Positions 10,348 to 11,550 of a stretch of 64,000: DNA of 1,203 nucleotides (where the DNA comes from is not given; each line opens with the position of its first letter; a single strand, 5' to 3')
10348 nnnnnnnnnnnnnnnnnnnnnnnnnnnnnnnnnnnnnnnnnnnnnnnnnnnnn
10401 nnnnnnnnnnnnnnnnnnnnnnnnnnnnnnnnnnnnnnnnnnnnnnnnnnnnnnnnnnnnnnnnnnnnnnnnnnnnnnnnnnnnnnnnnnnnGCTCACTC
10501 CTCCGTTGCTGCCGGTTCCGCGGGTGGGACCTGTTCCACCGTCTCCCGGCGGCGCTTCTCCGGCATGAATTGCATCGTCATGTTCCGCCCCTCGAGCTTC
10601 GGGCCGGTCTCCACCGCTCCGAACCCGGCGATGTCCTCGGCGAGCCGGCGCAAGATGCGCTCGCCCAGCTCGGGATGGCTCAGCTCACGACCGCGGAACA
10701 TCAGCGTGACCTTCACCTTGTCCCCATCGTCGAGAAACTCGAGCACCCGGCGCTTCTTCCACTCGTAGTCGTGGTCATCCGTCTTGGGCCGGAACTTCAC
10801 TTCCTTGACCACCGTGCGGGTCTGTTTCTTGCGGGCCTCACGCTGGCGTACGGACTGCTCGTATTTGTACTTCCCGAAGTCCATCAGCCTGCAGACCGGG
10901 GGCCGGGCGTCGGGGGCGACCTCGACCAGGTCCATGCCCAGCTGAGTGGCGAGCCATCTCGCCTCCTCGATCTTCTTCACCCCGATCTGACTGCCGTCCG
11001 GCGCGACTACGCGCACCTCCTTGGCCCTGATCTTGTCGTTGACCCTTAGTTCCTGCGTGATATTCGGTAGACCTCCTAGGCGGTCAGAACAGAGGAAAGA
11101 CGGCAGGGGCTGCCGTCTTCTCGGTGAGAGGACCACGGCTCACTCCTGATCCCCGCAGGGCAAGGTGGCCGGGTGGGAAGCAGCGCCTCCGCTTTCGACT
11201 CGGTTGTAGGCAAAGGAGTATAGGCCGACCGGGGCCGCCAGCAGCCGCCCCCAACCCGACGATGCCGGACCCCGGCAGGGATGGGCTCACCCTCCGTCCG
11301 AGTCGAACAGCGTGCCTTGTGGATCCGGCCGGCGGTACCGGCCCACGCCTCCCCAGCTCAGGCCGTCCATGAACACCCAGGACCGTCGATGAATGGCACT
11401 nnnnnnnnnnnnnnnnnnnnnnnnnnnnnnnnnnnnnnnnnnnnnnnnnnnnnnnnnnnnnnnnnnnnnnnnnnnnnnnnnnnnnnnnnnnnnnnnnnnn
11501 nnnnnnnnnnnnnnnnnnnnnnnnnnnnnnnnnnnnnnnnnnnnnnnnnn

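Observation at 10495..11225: infC starts at ATC and has a terminator-type leader hairpin plus a TATACT -10: candidate L20-mediated attenuator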

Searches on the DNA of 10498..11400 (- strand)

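Call 6: search_rna_families(source=window, start=10900, end=11400, threshold=evalue, max_evalue=10, show_alignments=3)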
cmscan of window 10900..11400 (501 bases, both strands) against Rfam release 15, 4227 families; matches with E-value up to 10: 1.
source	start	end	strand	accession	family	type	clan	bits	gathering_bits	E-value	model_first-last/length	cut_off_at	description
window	11231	11251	+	RF03086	chrB-b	Cis-reg;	-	14.1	36.5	2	2-21/49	no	chrB-b RNA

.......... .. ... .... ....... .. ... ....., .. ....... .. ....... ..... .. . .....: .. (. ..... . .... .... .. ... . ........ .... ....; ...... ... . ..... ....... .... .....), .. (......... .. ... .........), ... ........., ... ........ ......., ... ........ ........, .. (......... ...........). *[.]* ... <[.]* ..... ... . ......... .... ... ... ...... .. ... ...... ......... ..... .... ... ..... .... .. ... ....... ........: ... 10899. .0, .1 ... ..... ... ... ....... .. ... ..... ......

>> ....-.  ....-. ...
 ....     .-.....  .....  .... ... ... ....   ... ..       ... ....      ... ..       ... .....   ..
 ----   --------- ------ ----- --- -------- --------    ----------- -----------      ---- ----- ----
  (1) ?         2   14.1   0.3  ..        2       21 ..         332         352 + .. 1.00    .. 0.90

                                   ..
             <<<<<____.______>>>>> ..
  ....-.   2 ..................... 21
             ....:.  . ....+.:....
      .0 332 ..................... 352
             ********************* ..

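Call 14: search_rna_families(sources=[L070, L072, L074, L075, L076, L078, L080, L001, L002, L003, L007, L010, L013, L016, L019, L024, L030, L034, L045, L058], threshold=gathering)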
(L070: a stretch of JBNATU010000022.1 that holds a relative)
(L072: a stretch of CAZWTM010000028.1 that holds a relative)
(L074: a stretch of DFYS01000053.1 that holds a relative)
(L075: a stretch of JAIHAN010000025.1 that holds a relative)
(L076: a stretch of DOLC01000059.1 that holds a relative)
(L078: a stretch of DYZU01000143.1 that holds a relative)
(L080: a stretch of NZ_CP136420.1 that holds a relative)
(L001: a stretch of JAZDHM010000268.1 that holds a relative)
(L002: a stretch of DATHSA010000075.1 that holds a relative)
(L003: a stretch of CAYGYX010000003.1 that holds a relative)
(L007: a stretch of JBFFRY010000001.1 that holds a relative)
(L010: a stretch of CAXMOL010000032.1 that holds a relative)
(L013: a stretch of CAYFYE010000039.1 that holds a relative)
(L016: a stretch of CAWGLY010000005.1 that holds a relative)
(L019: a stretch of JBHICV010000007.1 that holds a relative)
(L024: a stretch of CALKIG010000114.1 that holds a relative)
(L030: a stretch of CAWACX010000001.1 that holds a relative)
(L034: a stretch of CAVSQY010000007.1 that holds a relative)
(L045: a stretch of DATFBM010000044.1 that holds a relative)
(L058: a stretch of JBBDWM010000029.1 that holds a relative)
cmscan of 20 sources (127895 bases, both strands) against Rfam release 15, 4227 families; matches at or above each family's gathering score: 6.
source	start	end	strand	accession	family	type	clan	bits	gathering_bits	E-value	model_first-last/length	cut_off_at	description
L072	542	759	+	RF00230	T-box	Cis-reg; leader;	-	117.6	93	4.6e-25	1-219/219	no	T-box leader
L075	621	838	+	RF00230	T-box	Cis-reg; leader;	-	113.3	93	5.5e-24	1-219/219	no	T-box leader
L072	2843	2965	+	RF00558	L20_leader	Cis-reg; leader;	-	62.1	58.7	1.3e-09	1-127/127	no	Ribosomal protein L20 leader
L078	418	550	+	RF00558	L20_leader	Cis-reg; leader;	-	61.7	58.7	1.6e-09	1-127/127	no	Ribosomal protein L20 leader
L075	2847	2969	+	RF00558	L20_leader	Cis-reg; leader;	-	59.4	58.7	6e-09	1-127/127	no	Ribosomal protein L20 leader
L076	2851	2972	+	RF00558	L20_leader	Cis-reg; leader;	-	58.7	58.7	8.8e-09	1-127/127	no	Ribosomal protein L20 leader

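Call 15: search_rna_families(sources=[L072, L001, L003, L007, L010, L019, L024, L030, L034, L058], threshold=evalue, max_evalue=10, show_alignments=3)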
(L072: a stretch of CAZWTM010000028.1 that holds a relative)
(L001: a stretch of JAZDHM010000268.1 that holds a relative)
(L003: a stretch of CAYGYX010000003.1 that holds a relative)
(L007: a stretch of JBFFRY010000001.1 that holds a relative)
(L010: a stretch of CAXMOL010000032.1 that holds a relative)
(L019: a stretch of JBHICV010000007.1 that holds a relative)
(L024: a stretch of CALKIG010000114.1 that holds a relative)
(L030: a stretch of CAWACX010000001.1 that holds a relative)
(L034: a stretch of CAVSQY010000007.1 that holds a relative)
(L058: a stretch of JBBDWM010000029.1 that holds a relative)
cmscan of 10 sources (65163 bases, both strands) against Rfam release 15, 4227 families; matches with E-value up to 10: 9.
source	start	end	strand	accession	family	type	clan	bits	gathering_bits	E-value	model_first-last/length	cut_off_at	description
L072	542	759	+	RF00230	T-box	Cis-reg; leader;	-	117.6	93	2.3e-25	1-219/219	no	T-box leader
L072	2843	2965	+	RF00558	L20_leader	Cis-reg; leader;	-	62.1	58.7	6.5e-10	1-127/127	no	Ribosomal protein L20 leader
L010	5429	5451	-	RF01381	HIV-1_SL3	Cis-reg;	-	28.7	33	0.004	1-23/23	no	HIV-1 stem-loop 3 Psi packaging signal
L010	2821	2978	+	RF00558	L20_leader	Cis-reg; leader;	-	27.6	58.7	0.29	1-127/127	no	Ribosomal protein L20 leader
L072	4118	4159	+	RF01025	mir-934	Gene; miRNA;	-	23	80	5.9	1-83/83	no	mir-934 microRNA precursor family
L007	6322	6390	-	RF02466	Ms_AS-8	Gene; sRNA;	-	22.7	48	3.2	1-74/74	no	Actinobacteria sRNA Ms_AS-8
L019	3162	3207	+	RF01737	flpD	Cis-reg;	-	21.3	40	3.3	1-47/47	no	flpD RNA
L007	1963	2022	-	RF01119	sR32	Gene; snRNA; snoRNA; CD-box;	-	18.5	40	1.4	1-57/57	no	Small nucleolar RNA sR32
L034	6360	6525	+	RF02267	Vax2os1_2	Gene; lncRNA;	-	11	55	5.2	1-162/466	3'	Vax2os1 conserved region 2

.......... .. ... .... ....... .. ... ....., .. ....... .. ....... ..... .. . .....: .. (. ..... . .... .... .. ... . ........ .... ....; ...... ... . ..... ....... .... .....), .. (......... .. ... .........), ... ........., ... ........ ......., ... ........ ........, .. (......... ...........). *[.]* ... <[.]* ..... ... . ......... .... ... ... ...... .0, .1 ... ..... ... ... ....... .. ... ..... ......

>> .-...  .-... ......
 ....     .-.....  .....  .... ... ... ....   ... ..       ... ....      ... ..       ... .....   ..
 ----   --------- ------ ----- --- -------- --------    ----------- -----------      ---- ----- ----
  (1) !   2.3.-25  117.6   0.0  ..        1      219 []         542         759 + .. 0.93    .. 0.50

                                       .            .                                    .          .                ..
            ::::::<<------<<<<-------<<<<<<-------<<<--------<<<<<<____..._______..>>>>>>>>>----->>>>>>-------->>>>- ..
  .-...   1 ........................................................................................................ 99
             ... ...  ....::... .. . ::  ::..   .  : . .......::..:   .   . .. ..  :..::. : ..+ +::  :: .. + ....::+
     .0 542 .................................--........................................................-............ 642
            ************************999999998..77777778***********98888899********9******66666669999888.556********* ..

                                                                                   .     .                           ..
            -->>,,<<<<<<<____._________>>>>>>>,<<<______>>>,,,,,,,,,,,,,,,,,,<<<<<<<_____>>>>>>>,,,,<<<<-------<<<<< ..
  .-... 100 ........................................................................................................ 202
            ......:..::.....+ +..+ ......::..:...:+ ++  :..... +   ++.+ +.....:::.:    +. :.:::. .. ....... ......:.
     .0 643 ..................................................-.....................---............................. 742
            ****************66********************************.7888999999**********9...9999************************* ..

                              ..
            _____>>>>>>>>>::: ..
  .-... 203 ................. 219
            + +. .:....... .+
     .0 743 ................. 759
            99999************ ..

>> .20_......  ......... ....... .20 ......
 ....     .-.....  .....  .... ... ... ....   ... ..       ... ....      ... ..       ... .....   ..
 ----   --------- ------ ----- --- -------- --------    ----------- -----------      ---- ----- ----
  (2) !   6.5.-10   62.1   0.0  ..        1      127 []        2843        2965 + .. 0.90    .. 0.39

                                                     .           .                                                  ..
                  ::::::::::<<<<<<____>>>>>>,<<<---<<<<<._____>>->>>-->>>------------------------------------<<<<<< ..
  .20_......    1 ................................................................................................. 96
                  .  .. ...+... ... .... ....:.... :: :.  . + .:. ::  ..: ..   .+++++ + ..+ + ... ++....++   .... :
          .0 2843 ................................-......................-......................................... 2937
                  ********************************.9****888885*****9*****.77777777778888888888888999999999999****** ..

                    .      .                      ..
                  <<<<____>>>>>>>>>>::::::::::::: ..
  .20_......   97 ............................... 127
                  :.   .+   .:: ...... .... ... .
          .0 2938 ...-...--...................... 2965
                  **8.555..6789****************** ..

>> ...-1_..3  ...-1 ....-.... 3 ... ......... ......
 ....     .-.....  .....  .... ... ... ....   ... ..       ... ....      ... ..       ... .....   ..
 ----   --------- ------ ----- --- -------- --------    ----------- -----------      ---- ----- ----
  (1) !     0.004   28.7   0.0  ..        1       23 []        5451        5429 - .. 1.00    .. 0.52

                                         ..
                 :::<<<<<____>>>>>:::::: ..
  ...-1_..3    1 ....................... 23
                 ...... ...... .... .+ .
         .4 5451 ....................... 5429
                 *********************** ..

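Call 35: build_rna_model(alignment_id=A1, structure=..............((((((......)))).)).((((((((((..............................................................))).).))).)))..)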
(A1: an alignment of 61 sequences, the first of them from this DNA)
Model R1 built from alignment A1 (61 sequences, 121 columns); structure: as given.
model positions 64; base pairs 16; branch points 1; effective number of sequences 4.68; information 0.875 bits per position. Calibrated on 0.2 Mb of random sequence (short: E-values are rough).
structure used (alignment columns):
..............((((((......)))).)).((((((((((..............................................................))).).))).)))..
